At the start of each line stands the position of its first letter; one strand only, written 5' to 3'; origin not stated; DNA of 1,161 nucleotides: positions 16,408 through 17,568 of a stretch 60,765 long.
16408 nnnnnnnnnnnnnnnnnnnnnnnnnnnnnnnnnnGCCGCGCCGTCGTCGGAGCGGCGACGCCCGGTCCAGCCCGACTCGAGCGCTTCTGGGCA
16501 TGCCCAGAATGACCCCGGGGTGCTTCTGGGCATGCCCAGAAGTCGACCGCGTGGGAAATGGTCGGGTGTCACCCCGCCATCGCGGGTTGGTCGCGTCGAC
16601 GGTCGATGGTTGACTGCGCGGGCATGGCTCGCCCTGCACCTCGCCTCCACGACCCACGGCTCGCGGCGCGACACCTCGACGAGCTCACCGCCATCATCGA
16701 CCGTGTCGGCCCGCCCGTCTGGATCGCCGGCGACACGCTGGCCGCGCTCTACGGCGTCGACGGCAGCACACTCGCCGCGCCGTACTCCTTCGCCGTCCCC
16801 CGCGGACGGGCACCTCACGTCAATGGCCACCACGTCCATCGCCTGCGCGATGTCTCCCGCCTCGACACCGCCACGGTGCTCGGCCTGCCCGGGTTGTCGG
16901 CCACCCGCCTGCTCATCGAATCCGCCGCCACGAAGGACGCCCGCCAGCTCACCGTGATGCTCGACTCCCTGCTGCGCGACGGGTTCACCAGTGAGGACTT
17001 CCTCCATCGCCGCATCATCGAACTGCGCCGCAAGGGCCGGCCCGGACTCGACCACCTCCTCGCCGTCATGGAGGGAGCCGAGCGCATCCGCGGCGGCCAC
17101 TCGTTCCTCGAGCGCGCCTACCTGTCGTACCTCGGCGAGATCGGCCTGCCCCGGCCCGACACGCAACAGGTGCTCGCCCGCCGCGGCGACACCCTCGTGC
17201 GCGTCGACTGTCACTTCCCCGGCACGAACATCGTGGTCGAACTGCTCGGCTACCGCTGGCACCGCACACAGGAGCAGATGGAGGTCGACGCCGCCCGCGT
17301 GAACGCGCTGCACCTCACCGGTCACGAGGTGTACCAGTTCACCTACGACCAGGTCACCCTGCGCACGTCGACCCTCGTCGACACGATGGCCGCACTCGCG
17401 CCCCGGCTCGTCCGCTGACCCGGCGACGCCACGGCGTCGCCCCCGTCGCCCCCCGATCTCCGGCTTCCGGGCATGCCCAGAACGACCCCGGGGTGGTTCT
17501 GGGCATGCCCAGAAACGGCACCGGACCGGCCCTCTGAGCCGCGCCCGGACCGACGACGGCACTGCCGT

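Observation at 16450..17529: DUF559 (Vsr-like endonuclease) gene bracketed by two copies of a 50-bp double palindrome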

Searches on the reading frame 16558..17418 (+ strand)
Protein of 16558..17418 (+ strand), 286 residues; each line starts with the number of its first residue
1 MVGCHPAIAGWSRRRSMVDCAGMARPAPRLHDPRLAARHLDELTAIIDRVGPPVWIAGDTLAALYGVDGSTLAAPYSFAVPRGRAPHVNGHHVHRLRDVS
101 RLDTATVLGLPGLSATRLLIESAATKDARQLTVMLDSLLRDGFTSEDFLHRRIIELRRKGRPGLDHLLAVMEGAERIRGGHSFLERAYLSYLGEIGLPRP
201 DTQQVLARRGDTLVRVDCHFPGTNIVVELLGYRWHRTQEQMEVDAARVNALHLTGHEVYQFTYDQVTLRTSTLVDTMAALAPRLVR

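Call 7: search_protein_families(library=pfam, proteins=[window:16558-17418:+], max_evalue=0.01)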
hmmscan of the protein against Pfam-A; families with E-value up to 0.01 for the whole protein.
window:16558-17418:+ (286 aa): 1 family
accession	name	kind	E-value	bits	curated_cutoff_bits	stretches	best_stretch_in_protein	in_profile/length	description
PF04480.18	DUF559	-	0.0063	16.8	20.6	0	222-276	52-103/109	Protein of unknown function (DUF559)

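Call 19: find_homologous_proteins(query=window:16624-17415:+, max_evalue=0.00001)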
Query window:16624-17415:+ (264 aa): 727 proteins with E <= 0.00001 among 6257 candidates; the best 120 are listed.
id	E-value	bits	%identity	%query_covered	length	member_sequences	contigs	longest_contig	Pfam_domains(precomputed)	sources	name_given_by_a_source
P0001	1.1e-156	538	92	100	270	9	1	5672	-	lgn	-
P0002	1.8e-128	445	76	99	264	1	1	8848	-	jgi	jgi:hypothetical protein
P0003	3.4e-128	444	82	94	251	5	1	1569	-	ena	-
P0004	7.2e-121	420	74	99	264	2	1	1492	-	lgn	-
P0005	2.9e-105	369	67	96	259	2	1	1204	-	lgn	-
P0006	1.1e-102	361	66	93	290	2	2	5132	-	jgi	jgi:hypothetical protein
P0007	1.3e-101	357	67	93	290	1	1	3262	-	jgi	jgi:very-short-patch-repair endonuclease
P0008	1.1e-98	348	65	94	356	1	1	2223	-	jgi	jgi:hypothetical protein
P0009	2.4e-98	347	65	92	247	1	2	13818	-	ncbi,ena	-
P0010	9.8e-98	345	65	91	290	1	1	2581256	-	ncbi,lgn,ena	-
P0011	3.4e-95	336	63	94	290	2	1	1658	-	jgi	jgi:hypothetical protein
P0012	1.6e-89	318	59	94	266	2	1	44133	-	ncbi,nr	ncbi:MAG: hypothetical protein HY828_01990 [Actinobacteria bacterium]|nr:hypothetical protein [Actin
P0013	1.8e-89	318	60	94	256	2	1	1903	-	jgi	jgi:hypothetical protein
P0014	5.5e-87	309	57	94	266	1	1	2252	-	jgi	jgi:very-short-patch-repair endonuclease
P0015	1.9e-86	308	58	94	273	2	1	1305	-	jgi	jgi:very-short-patch-repair endonuclease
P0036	1.9e-81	291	57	95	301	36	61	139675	-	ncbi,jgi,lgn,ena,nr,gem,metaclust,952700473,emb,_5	ncbi:MAG TPA: hypothetical protein PLT40_10730 [Ilumatobacteraceae bacterium]|jgi:hypothetical prote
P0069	2.3e-75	271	53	96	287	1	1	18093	PF09407.17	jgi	jgi:very-short-patch-repair endonuclease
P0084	4.2e-71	257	57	87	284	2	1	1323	PF04480.19,PF09407.17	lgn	-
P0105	5.2e-69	250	54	86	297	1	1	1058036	-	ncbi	-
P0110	8.0e-69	250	51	93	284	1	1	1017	PF04480.19,PF09407.17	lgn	-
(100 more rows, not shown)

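Call 21: find_related_loci(query=A1, collection=metagenome_contigs, flank=4000)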
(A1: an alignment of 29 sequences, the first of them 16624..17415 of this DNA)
Query A1 (264 aa) in metagenome_contigs; peptide patterns used: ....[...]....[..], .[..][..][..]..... (x = any residue, [..] = any of these).
196 stretches matched a pattern; 158 encode a relative of the query (tblastn E <= 1e-3); the best 80 are kept; 80 distinct loci.
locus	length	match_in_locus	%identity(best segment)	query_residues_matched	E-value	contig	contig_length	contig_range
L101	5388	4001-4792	92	1-264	1e-160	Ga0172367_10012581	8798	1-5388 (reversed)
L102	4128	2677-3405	60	18-260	1e-90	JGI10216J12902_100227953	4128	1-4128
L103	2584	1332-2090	56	11-262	2e-90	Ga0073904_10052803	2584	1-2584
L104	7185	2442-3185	57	10-256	2e-87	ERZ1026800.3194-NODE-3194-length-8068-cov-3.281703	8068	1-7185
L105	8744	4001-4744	56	16-263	3e-87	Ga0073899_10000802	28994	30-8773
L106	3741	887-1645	57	9-260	4e-86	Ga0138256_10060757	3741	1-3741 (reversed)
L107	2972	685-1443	57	9-260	3e-87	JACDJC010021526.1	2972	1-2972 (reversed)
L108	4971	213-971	57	9-260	9e-86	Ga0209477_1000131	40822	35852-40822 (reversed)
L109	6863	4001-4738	57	16-260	3e-85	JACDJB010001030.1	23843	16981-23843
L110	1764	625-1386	56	9-260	2e-89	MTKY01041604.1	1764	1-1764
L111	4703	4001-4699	60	10-241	1e-84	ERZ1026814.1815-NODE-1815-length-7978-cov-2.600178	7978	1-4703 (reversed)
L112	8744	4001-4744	56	10-256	2e-83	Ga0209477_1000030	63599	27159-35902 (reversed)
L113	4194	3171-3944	54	2-256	2e-83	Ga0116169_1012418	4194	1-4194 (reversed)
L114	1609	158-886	53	16-258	3e-87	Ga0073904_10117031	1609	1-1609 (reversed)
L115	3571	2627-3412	53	2-263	5e-80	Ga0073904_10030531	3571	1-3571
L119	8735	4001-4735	54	16-260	2e-77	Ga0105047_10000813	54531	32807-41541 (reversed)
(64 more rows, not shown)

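Call 33: search_protein_families(library=ncbifam, proteins=[window:16624-17415:+, P0036, P0069, P0105], max_evalue=0.1)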
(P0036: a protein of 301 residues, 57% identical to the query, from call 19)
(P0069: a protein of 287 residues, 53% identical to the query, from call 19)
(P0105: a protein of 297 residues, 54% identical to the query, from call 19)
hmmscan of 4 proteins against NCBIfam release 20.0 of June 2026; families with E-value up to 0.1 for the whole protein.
window:16624-17415:+ (264 aa): 0 families

P0036 (301 aa): 0 families

P0069 (287 aa): 0 families

P0105 (297 aa): 0 families

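Call 34: search_protein_families(library=pfam, alignment_id=A1, max_evalue=0.01)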
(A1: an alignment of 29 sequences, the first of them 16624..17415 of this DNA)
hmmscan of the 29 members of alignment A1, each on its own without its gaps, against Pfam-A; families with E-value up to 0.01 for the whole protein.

A. member 1, window:16624-17415:+ (264 aa): 1 family
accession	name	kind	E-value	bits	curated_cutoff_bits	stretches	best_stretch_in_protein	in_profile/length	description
PF04480.18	DUF559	-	0.0055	17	20.6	1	200-254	52-103/109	Protein of unknown function (DUF559)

B. families by the number of members that match (of 29 scanned): 3 families
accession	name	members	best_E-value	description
PF04480.18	DUF559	14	6.1e-05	Protein of unknown function (DUF559)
PF09407.15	AbiEi_1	2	0.0016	AbiEi antitoxin C-terminal domain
PF18741.7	MTES_1575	1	0.0067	REase_MTES_1575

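Call 39: predict_structure(alignment_id=A1)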
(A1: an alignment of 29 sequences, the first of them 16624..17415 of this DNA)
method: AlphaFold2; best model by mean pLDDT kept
length: 264 residues; sequences in the alignment: 29
mean_pLDDT: 86.1   pTM: 0.78
mean pLDDT of the five models: 86.1, 85.7, 85.4, 85.0, 83.8
residues with pLDDT >= 90: 150; 70-90: 86; 50-70: 17; < 50: 11
segments of 3 or more residues with pLDDT < 50: 1-7, 184-186
pLDDT, mean of each block of 10 residues (from residue 1): 48 88 94 96 92 94 88 89 94 94 93 94 91 83 87 76 91 92 54 81 88 69 85 92 91 95 83
secondary structure, 60 per line:
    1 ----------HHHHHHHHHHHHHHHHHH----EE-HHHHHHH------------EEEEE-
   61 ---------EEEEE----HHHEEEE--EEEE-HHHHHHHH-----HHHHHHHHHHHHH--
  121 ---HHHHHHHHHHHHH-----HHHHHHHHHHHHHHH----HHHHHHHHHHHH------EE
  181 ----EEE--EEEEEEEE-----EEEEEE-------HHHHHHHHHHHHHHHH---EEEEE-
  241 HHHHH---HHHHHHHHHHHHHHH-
elements in order: H11-28 H36-42 E55-59 E70-74 E82-85 E88-91 H93-100 H106-118 H124-136 H142-156 H161-172 E185-187 E190-197 E203-208 H216-231 E235-239 H241-245 H249-263

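Call 41: fold_search(model_id=the predicted structure, library=pdb)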
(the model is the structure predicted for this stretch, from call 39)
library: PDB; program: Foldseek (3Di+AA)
matches with E <= 10: 569; with E <= 0.001: 0
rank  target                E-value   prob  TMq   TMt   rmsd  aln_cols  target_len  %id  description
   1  1zel_A                2.1e-03  1.00  0.37  0.34   4.8       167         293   19  Crystal structure of RV2827C protein from Mycobacterium tuberculosis (released 2006-05-02)
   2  3r3p_B                4.6e-03  1.00  0.27  0.64   6.0       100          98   16  Homing Endonuclease I-Bth0305I Catalytic Domain (released 2011-10-05)
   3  1zel_B                6.2e-03  1.00  0.36  0.33   4.4       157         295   20  Crystal structure of RV2827C protein from Mycobacterium tuberculosis (released 2006-05-02)
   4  3r3p_A                7.9e-03  1.00  0.27  0.63   5.8       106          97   17  Homing Endonuclease I-Bth0305I Catalytic Domain (released 2011-10-05)
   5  3hrl                  3.8e-02  0.98  0.24  0.57   5.9       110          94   17  Crystal structure of a putative endonuclease-like protein (ngo0050) from neisseria gonorrhoeae (released 2009-06-30)
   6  9i05_Xl               4.3e-02  0.38  0.22  0.15  14.1       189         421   16  Cryo-EM structure of the large subunit of the mitochondrial ribosome from Toxoplasma gondii (released 2025-06-11)
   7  9i05_Xv               7.5e-02  0.41  0.23  0.17  15.1       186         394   16  Cryo-EM structure of the large subunit of the mitochondrial ribosome from Toxoplasma gondii (released 2025-06-11)
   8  5kqj_MODEL_1_A        8.0e-02  0.92  0.33  0.44   5.2       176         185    8  Solution Structure of Antibiotic-Resistance Factor ANT(2'')-Ia Reveals Substrate-Regulated Conformation Dynami (released 2017-07-12)
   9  4o8s                  1.0e-01  0.85  0.31  0.35   9.3       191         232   11  Crystal structure of JHP933 from Helicobacter pylori (released 2014-09-10)
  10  2inb                  1.4e-01  0.41  0.18  0.31   9.5       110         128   12  Crystal structure of an XisH family protein (ZP_00107633.1) from Nostoc punctiforme PCC 73102 at 1.60 A resolution (released 2006-10-24)
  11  4wse_B                1.5e-01  0.21  0.28  0.17  13.0       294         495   10  Crystal structure of the Mimivirus polyadenylate synthase (released 2015-04-01)
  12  4ok0_A                1.6e-01  0.84  0.32  0.37   8.6       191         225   10  Crystal structure of putative nucleotidyltransferase from H. pylori (released 2014-04-09)
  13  5ubw_A                1.7e-01  0.30  0.17  0.23   9.7       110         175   14  Structure of catalytic domain of Ssel (released 2017-12-27)
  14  4i1t                  1.8e-01  0.12  0.17  0.22  12.4       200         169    8  Crystal structure of the cap-snatching endonuclease from Pichinde virus (released 2014-02-26)
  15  5haf_B                2.0e-01  0.16  0.20  0.17  14.3       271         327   10  Structure of Salmonella enterica effector protein SseL (released 2016-07-27)
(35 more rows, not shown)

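Call 42: search_dna_similar(query=window:16624-17415:+, collection=plasmids, mode=protein, max_evalue=1e-10, max_rows=30)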
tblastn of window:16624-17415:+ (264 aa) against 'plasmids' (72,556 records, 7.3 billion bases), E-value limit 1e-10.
No match.

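Call 66: search_protein_families(library=pfam, proteins=[L101:3314-3763:+, L101:1797-2774:-, L101:682-2058:+], max_evalue=0.01)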
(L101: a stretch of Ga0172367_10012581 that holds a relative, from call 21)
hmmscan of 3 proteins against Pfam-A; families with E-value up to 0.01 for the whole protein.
L101:3314-3763:+ (150 aa): 0 families

L101:1797-2774:- (325 aa): 0 families

L101:682-2058:+ (459 aa): 1 family
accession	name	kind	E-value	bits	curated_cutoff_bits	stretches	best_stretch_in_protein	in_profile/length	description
PF08843.17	AbiEii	-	2.4e-08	34.6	22.5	1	236-444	14-219/238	Nucleotidyl transferase AbiEii toxin, Type IV TA system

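Call 67: search_protein_families(library=padloc, proteins=[window:16624-17415:+, P0036, P0010, P0105], max_evalue=0.01)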
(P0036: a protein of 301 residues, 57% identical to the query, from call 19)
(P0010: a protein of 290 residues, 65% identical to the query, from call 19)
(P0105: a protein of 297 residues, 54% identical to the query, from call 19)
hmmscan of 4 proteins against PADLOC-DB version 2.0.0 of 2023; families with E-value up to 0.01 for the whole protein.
window:16624-17415:+ (264 aa): 0 families

P0036 (301 aa): 4 families
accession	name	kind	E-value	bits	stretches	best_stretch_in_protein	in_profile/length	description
PDLC02228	AbiEi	-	3.3e-09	34.3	1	82-168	116-195/216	AbiEi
PDLC02249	AbiEi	-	1.1e-06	26.6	1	81-161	93-173/184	AbiEi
PDLC02231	AbiEi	-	7.4e-06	23.9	1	66-167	92-192/280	AbiEi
PDLC02256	AbiEi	-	0.0025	15.8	0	55-158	66-166/174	AbiEi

P0010 (290 aa): 0 families

P0105 (297 aa): 3 families
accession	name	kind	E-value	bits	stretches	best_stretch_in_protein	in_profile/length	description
PDLC02249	AbiEi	-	3e-08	31.6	1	83-160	95-172/184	AbiEi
PDLC02228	AbiEi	-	9.4e-08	29.6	1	83-169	117-196/216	AbiEi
PDLC02231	AbiEi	-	1.6e-05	22.9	1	68-166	94-191/280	AbiEi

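Call 68: search_solved_structures(query=A1, max_evalue=1, show_alignments=2)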
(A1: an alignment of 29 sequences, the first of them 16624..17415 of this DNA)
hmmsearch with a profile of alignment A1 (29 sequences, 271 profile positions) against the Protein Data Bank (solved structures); distinct sequences matched with E-value up to 1: 0.

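Call 74: search_protein_families(library=pfam, proteins=[L105:2794-3774:+, L105:4867-5721:-, L119:2550-3740:+, L109:4807-5751:-, L119:1106-2704:+], max_evalue=0.001)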
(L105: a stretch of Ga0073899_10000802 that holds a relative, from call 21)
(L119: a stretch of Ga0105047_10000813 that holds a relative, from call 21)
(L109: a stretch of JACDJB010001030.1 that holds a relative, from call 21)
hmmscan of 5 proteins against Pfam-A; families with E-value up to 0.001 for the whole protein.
L105:2794-3774:+ (327 aa): 4 families
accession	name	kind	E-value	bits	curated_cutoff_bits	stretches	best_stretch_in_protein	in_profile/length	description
PF04311.20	DUF459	-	8.6e-48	162.8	27.2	1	110-313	2-195/197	Protein of unknown function (DUF459)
PF13472.12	Lipase_GDSL_2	-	1.3e-12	49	32.9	1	153-306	49-177/178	GDSL-like Lipase/Acylhydrolase family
PF00657.28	Lipase_GDSL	-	6.5e-06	26.9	23.6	1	156-310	65-206/208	GDSL-like Lipase/Acylhydrolase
PF19040.6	SGNH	-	0.00033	20.9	27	0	106-309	22-243/248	SGNH domain (fused to AT3 domains)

L105:4867-5721:- (285 aa): 2 families
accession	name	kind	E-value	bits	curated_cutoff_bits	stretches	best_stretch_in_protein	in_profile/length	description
PF00378.25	ECH_1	-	3.8e-51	174.3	27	1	37-246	3-210/251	Enoyl-CoA hydratase/isomerase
PF16113.10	ECH_2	-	3.6e-30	106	27.2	1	41-280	2-240/335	Enoyl-CoA hydratase/isomerase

L119:2550-3740:+ (397 aa): 1 family
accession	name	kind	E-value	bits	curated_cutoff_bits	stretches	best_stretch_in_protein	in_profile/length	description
PF01553.26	Acyltransferase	-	4e-19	69.2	23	1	168-288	11-131/132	Acyltransferase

L109:4807-5751:- (315 aa): 1 family
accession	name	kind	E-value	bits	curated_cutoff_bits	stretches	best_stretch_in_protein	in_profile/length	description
PF04337.18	DUF480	-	1.9e-51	174.5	25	1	56-202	1-148/149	Protein of unknown function, DUF480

L119:1106-2704:+ (533 aa): 1 family
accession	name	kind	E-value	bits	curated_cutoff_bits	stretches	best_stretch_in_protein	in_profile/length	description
PF09861.14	Lar_N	-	1.2e-35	123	23.3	1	33-231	9-201/204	Lactate racemase N-terminal domain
